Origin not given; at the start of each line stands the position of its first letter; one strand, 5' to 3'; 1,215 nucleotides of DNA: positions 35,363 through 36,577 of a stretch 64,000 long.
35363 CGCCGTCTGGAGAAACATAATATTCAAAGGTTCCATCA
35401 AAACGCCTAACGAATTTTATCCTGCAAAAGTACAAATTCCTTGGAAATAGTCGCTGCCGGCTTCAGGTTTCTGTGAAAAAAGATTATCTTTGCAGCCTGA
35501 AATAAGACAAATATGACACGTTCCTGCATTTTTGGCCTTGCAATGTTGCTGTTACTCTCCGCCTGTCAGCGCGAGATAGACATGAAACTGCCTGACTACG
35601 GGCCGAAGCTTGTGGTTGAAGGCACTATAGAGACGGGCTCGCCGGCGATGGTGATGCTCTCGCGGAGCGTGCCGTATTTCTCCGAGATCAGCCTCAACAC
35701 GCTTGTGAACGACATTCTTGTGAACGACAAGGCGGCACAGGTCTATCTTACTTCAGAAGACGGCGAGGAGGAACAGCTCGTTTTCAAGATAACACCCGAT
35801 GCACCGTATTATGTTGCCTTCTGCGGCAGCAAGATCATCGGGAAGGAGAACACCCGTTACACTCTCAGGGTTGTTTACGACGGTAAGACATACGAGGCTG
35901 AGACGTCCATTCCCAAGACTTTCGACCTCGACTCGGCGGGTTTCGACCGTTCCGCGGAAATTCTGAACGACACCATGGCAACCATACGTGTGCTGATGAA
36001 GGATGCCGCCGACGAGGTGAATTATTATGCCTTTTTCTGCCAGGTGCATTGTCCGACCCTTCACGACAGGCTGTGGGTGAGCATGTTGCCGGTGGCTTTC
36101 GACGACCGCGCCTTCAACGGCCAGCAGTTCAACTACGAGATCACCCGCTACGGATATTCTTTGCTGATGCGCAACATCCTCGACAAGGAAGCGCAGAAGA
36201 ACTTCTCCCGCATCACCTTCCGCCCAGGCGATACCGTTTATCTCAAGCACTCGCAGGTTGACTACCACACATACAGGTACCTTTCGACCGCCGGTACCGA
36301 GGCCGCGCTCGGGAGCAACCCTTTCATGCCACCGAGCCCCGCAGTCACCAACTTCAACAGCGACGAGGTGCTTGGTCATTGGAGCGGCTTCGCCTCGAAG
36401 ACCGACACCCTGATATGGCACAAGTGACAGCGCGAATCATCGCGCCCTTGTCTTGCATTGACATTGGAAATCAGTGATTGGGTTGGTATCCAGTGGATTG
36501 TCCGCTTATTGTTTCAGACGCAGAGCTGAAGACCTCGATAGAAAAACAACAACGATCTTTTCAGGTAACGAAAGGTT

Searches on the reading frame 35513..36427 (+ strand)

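Call 32: search_protein_families(library=pfam, proteins=[window:35513-36427:+], max_evalue=0.00001)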
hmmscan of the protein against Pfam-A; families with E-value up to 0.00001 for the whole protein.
window:35513-36427:+ (304 aa): 1 family
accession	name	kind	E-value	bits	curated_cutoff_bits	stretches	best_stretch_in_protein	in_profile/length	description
PF14054.11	DUF4249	-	8.8e-28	98.1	28.5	1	20-297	2-267/269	Domain of unknown function (DUF4249)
